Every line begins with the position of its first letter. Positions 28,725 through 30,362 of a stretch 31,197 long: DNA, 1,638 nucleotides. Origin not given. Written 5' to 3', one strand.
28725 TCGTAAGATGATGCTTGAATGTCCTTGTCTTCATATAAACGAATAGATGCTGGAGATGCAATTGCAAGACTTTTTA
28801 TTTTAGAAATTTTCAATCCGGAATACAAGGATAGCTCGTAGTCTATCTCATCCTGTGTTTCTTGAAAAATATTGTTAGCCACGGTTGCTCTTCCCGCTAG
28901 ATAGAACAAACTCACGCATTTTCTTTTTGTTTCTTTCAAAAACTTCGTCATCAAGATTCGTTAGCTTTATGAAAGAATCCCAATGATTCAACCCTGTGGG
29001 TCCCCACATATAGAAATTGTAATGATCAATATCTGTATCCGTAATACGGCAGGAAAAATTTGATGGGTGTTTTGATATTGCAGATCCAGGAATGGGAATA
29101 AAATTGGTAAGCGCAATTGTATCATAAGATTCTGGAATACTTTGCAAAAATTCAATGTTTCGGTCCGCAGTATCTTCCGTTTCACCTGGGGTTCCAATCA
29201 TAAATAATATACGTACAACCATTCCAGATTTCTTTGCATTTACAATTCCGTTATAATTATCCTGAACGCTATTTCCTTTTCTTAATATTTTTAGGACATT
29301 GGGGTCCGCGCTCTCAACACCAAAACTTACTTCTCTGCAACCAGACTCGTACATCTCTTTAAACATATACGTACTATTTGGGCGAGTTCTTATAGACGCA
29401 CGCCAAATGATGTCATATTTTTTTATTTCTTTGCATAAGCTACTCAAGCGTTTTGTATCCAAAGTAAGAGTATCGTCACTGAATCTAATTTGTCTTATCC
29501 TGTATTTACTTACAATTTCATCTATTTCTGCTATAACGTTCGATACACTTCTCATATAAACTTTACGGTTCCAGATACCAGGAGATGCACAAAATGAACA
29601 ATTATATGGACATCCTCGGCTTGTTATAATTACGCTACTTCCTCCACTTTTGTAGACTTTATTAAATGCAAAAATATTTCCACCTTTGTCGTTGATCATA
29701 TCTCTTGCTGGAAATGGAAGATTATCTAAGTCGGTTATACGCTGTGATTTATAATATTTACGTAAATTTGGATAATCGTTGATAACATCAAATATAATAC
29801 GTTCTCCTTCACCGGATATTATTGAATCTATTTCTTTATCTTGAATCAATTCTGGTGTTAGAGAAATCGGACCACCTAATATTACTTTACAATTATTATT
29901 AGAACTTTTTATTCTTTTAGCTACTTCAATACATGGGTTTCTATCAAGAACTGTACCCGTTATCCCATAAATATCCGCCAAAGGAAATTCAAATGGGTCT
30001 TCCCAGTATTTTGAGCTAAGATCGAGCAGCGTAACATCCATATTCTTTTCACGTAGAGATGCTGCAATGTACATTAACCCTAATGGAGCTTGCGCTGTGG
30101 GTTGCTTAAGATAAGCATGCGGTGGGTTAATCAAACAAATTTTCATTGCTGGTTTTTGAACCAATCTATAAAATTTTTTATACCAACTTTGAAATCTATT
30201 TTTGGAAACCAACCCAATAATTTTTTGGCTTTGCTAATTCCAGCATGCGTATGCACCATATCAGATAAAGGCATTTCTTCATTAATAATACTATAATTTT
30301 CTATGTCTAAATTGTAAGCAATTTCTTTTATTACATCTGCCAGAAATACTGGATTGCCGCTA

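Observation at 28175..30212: Class-B (cobalamin) radical SAM enzyme plus multiple SAM methyltransferases embedded in the sugar cluster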

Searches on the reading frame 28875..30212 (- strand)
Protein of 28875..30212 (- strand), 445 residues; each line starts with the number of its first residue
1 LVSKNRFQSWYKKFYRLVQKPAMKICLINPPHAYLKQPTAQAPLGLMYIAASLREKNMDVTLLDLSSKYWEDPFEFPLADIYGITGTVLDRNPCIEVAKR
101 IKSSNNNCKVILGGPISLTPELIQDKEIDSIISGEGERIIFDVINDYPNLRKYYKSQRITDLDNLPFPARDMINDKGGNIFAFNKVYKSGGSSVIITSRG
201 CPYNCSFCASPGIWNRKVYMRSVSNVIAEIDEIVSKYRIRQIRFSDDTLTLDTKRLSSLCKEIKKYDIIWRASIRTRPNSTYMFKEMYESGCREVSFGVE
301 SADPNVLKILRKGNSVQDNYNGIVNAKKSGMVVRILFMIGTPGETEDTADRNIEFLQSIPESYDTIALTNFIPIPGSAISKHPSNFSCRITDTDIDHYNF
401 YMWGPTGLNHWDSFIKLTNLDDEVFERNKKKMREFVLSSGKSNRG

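Call 4: search_protein_families(library=pfam, proteins=[window:28875-30212:-], max_evalue=0.01)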
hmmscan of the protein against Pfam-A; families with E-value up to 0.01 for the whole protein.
window:28875-30212:- (445 aa): 4 families
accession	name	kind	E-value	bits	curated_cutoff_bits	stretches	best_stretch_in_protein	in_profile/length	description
PF04055.27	Radical_SAM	-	1.8e-23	83.9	29.5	1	195-356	1-166/166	Radical SAM superfamily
PF02310.24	B12-binding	-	2.6e-10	40.6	32.1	1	43-138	14-115/121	B12 binding domain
PF13353.11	Fer4_12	-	0.0006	20.6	22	1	193-267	7-81/137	4Fe-4S single cluster domain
PF19864.5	Radical_SAM_N2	-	0.0039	17.1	29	1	106-155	85-133/151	Radical SAM proteins, N-terminal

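Call 6: search_protein_families(library=ncbifam, proteins=[window:28875-30212:-], max_evalue=0.001)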
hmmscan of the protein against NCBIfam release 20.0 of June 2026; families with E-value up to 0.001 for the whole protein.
window:28875-30212:- (445 aa): 32 families (the best 25 are shown)
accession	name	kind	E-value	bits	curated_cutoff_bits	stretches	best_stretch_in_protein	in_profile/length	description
TIGR04479.1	bcpD_PhpK_rSAM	subfamily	1.7e-35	122.3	600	1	46-364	75-415/504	PhpK family radical SAM P-methyltransferase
TIGR03471.1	HpnJ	equivalog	1.2e-32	113.4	577.6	1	154-379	161-383/472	hopanoid biosynthesis associated radical SAM protein HpnJ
NF038361.1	rSAM_Sden_1168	equivalog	2.6e-30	105.5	575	1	157-379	245-469/560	Sden_1168 family B12-binding radical SAM P-methyltransferase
TIGR04072.2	rSAM_ladder_B12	equivalog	1.3e-27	96.6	360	1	96-361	88-351/443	lipid biosynthesis B12-binding/radical SAM protein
NF050148.1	rSAM_ApyD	equivalog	1.1e-26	93.4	750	1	195-379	202-389/645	RiPP biosynthesis radical SAM protein ApyD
TIGR04013.1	B12_SAM_MJ_1487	hypoth_equivalog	1.8e-25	89.6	251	1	96-383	58-357/382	TIGR04013 family B12-binding domain/radical SAM domain-containing protein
TIGR04014.1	B12_SAM_MJ_0865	equivalog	7.5e-24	84.3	360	1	45-380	13-355/434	methyl-coenzyme M reductase glutamine C-methyltransferase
TIGR02026.1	BchE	equivalog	8.6e-24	84.2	481.35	1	25-355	2-361/497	magnesium-protoporphyrin IX monomethyl ester anaerobic oxidative cyclase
NF033070.1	rSAM_AprD4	equivalog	1.1e-21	77.3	500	1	151-380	159-387/456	AprD4 family radical SAM diol-dehydratase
TIGR03975.1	rSAM_ocin_1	subfamily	2e-21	76.2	281.85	1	80-359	130-430/606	RiPP maturation radical SAM C-methyltransferase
TIGR04385.1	B12_rSAM_cofa1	equivalog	2.4e-21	76.5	450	1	101-367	93-378/438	B12 lower ligand biosynthesis radical SAM protein BzaD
TIGR04367.1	HpnR_B12_rSAM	equivalog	6.1e-21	74.5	650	1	36-382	15-372/490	hopanoid C-3 methylase HpnR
TIGR04190.1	B12_SAM_Ta0216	equivalog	9.3e-14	50.9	500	1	192-400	219-443/554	TIGR04190 family B12-binding domain/radical SAM domain protein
TIGR04295.1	B12_rSAM_oligo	hypoth_equivalog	1.4e-12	47.1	400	1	107-328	102-332/422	TIGR04295 family B12-binding domain-containing radical SAM protein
NF040546.1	rSAM_CUAEP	equivalog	8.3e-12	44.5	500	1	42-369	12-353/468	CUAEP/CCAEP-tail radical SAM (seleno)protein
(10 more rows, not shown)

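Call 7: search_protein_families(library=phrogs, proteins=[window:28875-30212:-], max_evalue=0.001)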
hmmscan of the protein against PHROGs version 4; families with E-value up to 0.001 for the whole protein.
window:28875-30212:- (445 aa): 0 families

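Call 8: find_homologous_proteins(query=window:28875-30146:-, max_evalue=0.00001)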
Query window:28875-30146:- (423 aa): 1940 proteins with E <= 0.00001 among 5681 candidates; the best 120 are listed.
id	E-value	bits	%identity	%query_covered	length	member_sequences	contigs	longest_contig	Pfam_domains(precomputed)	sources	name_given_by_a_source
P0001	2.8e-288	974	100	100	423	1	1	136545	PF04055.28,PF02310.25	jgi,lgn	jgi:radical SAM superfamily enzyme YgiQ (UPF0313 family)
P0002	6.4e-212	722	71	100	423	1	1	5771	PF04055.28,PF02310.25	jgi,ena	-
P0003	6.8e-209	712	71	100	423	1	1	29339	PF04055.28,PF02310.25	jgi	jgi:anaerobic magnesium-protoporphyrin IX monomethyl ester cyclase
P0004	1.3e-206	705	69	100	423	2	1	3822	PF04055.28,PF02310.25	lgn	-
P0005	5.1e-200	683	68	100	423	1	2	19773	PF04055.28,PF02310.25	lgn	-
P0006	2.7e-196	671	67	100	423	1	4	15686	PF04055.28,PF02310.25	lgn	-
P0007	6.8e-195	666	65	100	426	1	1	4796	PF04055.28,PF02310.25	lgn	-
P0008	9.1e-195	666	66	100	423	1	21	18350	PF04055.28,PF02310.25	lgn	-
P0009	5.4e-191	653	65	100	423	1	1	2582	PF04055.28,PF02310.25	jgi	jgi:anaerobic magnesium-protoporphyrin IX monomethyl ester cyclase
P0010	2.6e-184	631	62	100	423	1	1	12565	PF04055.28,PF02310.25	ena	-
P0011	4.1e-181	621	63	100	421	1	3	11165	PF04055.28,PF02310.25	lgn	-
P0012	2.5e-177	608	61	100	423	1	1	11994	PF04055.28,PF02310.25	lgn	-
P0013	2.3e-176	605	60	100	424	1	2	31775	PF04055.28,PF02310.25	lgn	-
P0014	1.6e-169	582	59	100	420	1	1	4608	PF04055.28,PF19864.6,PF02310.25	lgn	-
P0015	2.1e-169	582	65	92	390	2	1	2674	PF04055.28,PF02310.25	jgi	-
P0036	3.1e-137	476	48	100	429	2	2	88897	PF04055.28,PF02310.25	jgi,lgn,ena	-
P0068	1.5e-113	398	45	100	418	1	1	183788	PF04055.28,PF02310.25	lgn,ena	-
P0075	1.8e-108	381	44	100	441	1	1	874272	PF04055.28,PF02310.25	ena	-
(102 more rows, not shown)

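Call 9: search_dna_similar(query=window:28875-30146:-, collection=phages, mode=protein, max_rows=30)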
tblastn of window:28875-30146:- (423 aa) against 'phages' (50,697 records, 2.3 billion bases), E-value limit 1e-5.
Records with a match: 3; places in all: 3; records where one place covers at least 80% of the query: 0.
Best place of each record, by identity: <60% 3.
By first word of the organism name: Streptomyces 2; Bacteriophage 1.
By host as written in the record: Streptomyces flavovirens 2; - 1.
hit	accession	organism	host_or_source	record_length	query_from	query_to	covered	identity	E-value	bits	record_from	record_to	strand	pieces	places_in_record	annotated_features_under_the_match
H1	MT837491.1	Bacteriophage sp.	human fecal samples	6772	58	301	58%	22.2%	1e-6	57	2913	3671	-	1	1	record has no annotation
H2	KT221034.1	Streptomyces phage SF3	Streptomyces flavovirens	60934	173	357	44%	24.6%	2e-12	75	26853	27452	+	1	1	hypothetical protein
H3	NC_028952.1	Streptomyces phage SF3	Streptomyces flavovirens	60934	173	357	44%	24.6%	2e-12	75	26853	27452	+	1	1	B12-binding domain-containing radical SAM protein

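Call 10: find_encoding_contigs(protein=P0001, flank=10000, max_places=3)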
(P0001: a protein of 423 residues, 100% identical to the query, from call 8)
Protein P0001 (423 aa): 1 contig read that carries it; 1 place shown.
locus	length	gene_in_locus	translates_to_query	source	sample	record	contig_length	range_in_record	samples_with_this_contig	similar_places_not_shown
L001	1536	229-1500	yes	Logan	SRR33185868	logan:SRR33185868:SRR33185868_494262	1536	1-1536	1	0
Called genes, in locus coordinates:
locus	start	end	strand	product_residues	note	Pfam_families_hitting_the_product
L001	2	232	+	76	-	?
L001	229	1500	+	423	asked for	PF02310:B12-binding, PF04055:Radical_SAM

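Call 11: find_encoding_contigs(protein=P0075, flank=10000, max_places=2)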
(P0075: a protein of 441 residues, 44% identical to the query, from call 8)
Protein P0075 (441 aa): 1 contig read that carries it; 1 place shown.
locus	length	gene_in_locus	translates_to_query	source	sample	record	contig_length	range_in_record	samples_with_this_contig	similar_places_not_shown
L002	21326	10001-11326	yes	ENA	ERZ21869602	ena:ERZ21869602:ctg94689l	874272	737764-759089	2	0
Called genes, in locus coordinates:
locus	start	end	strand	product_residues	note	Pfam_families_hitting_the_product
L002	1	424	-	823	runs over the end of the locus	PF00343:Phosphorylase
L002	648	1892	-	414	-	PF13439:Glyco_transf_4, PF13579:Glyco_trans_4_4 (weak), PF00534:Glycos_transf_1, PF13692:Glyco_trans_1_4, PF13524:Glyco_trans_1_2 (weak)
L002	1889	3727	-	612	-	PF13522:GATase_6, PF13537:GATase_7, PF00733:Asn_synthase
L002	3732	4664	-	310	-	PF13489:Methyltransf_23, PF13649:Methyltransf_25, PF13847:Methyltransf_31 (weak), PF08241:Methyltransf_11, PF08242:Methyltransf_12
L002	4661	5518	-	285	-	-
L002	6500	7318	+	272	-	PF00535:Glycos_transf_2, PF10111:Glyco_tranf_2_2 (faint), PF13641:Glyco_tranf_2_3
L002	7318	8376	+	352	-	PF01370:Epimerase, PF02719:Polysacc_synt_2 (faint), PF04321:RmlD_sub_bind, PF16363:GDP_Man_Dehyd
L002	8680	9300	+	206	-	PF08241:Methyltransf_11 (weak)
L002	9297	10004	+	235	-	PF13489:Methyltransf_23, PF05175:MTS (weak), PF13847:Methyltransf_31, PF08241:Methyltransf_11, PF08242:Methyltransf_12, PF13649:Methyltransf_25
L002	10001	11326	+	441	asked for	PF02310:B12-binding, PF04055:Radical_SAM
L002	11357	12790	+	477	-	PF00685:Sulfotransfer_1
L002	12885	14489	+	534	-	PF02543:Carbam_trans_N, PF16861:Carbam_trans_C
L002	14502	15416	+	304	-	PF13524:Glyco_trans_1_2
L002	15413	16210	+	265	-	PF04230:PS_pyruv_trans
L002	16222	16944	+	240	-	PF02348:CTP_transf_3 (weak)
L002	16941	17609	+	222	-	-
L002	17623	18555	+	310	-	PF00535:Glycos_transf_2, PF13641:Glyco_tranf_2_3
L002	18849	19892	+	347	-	PF00535:Glycos_transf_2, PF04138:GtrA_DPMS_TM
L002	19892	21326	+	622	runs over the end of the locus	-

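Call 12: find_encoding_contigs(protein=P0003, flank=10000, max_places=2)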
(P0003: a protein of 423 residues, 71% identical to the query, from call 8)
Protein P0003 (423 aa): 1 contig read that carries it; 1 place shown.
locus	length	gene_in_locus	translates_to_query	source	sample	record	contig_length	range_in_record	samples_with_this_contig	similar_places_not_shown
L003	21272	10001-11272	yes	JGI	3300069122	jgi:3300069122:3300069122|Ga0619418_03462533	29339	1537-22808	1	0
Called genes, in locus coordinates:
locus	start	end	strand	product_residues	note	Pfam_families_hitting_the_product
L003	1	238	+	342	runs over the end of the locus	PF13692:Glyco_trans_1_4 (weak), PF00534:Glycos_transf_1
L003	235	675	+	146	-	-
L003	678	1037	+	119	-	-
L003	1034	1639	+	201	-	-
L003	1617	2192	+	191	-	PF02075:RuvC (weak)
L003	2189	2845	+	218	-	-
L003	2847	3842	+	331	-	PF13692:Glyco_trans_1_4, PF00534:Glycos_transf_1, PF13524:Glyco_trans_1_2, PF20706:GT4-conflict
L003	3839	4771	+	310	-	PF13524:Glyco_trans_1_2 (weak), PF13692:Glyco_trans_1_4, PF00534:Glycos_transf_1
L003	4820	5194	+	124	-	PF02675:AdoMet_dc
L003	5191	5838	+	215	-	-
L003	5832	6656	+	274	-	PF00535:Glycos_transf_2, PF10111:Glyco_tranf_2_2 (faint), PF13641:Glyco_tranf_2_3, PF02709:Glyco_transf_7C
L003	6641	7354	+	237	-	PF08241:Methyltransf_11 (weak)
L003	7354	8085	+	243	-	PF05050:Methyltransf_21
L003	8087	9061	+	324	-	PF04230:PS_pyruv_trans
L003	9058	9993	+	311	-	PF01073:3Beta_HSD, PF01370:Epimerase, PF02719:Polysacc_synt_2, PF04321:RmlD_sub_bind, PF16363:GDP_Man_Dehyd, PF07993:NAD_binding_4 (weak)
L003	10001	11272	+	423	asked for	PF02310:B12-binding, PF04055:Radical_SAM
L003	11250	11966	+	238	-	PF08003:Methyltransf_9 (weak), PF13489:Methyltransf_23, PF13847:Methyltransf_31, PF08241:Methyltransf_11, PF08242:Methyltransf_12, PF13649:Methyltransf_25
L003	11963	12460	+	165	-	PF25087:GMPPB_C (faint), PF00132:Hexapep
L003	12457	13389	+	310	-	PF13524:Glyco_trans_1_2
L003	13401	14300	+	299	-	PF00852:Glyco_transf_10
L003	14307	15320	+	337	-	PF13524:Glyco_trans_1_2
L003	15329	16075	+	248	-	PF00535:Glycos_transf_2, PF10111:Glyco_tranf_2_2, PF13641:Glyco_tranf_2_3, PF02709:Glyco_transf_7C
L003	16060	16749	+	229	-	PF05050:Methyltransf_21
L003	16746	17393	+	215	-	PF05050:Methyltransf_21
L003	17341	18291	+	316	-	PF00852:Glyco_transf_10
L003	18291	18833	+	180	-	PF13489:Methyltransf_23 (weak)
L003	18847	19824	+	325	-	PF01370:Epimerase, PF04321:RmlD_sub_bind (weak), PF16363:GDP_Man_Dehyd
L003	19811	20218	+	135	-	-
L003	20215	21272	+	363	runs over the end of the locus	PF01041:DegT_DnrJ_EryC1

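Call 13: find_encoding_contigs(protein=P0036, flank=8000, max_places=2)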
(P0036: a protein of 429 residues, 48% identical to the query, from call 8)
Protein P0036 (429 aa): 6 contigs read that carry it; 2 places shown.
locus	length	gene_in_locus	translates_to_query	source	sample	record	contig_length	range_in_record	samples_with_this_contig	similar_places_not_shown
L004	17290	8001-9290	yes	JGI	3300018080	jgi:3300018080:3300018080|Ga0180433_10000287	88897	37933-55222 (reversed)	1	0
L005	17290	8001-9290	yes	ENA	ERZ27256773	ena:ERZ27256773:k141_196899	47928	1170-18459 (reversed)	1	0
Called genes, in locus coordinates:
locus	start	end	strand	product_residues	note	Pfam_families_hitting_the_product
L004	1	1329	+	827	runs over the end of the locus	PF13385:Laminin_G_3 (weak)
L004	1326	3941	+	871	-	-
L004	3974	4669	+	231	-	PF01507:PAPS_reduct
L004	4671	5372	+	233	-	PF24175:SU10_adaptor (weak)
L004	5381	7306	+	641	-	PF00535:Glycos_transf_2, PF13692:Glyco_trans_1_4, PF00534:Glycos_transf_1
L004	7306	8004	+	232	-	-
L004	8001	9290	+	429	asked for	PF02310:B12-binding, PF04055:Radical_SAM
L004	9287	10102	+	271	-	PF00132:Hexapep (faint), PF25084:LbH_EIF2B (faint)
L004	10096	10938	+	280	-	PF13527:Acetyltransf_9, PF00583:Acetyltransf_1 (weak)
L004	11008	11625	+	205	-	PF02585:PIG-L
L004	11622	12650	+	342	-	PF13524:Glyco_trans_1_2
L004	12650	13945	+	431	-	PF03721:UDPG_MGDP_dh_N, PF00984:UDPG_MGDP_dh, PF03720:UDPG_MGDP_dh_C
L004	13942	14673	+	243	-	PF13489:Methyltransf_23 (weak)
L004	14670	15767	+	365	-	PF13524:Glyco_trans_1_2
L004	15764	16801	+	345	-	PF13524:Glyco_trans_1_2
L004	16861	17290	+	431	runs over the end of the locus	PF01370:Epimerase, PF16363:GDP_Man_Dehyd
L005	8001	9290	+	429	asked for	PF02310:B12-binding, PF04055:Radical_SAM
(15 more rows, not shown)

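Call 14: find_encoding_contigs(protein=P0068, flank=8000, max_places=2)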
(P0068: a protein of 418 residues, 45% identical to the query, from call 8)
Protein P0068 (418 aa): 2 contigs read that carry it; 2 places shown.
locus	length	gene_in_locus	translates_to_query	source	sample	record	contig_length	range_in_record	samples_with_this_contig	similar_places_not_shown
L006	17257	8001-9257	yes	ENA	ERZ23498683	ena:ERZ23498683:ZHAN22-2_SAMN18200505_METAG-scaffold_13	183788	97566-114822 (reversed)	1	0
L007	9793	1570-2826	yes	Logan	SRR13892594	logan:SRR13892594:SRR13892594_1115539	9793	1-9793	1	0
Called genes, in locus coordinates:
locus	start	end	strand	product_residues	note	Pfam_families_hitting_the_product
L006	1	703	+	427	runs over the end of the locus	-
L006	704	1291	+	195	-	-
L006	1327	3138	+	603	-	-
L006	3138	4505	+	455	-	-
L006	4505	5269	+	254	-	-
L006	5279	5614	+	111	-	-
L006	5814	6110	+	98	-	-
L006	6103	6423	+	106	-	-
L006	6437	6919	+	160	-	-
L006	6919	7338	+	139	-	-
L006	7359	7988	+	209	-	PF13489:Methyltransf_23, PF13847:Methyltransf_31 (faint), PF08241:Methyltransf_11, PF08242:Methyltransf_12, PF13649:Methyltransf_25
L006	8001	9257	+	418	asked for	PF02310:B12-binding, PF04055:Radical_SAM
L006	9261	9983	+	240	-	PF13489:Methyltransf_23, PF13847:Methyltransf_31, PF08241:Methyltransf_11, PF08242:Methyltransf_12, PF13649:Methyltransf_25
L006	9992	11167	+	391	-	-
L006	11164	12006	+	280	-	PF13524:Glyco_trans_1_2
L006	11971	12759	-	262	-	PF04230:PS_pyruv_trans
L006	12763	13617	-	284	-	-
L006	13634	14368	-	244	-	PF00535:Glycos_transf_2, PF10111:Glyco_tranf_2_2 (weak), PF13641:Glyco_tranf_2_3 (weak)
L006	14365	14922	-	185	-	-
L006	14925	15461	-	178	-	-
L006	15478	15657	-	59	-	-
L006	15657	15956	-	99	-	PF09723:Zn_ribbon_8 (weak)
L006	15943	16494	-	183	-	PF02810:SEC-C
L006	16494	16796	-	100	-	PF09723:Zn_ribbon_8 (faint)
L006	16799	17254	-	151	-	-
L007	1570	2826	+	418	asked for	PF02310:B12-binding, PF04055:Radical_SAM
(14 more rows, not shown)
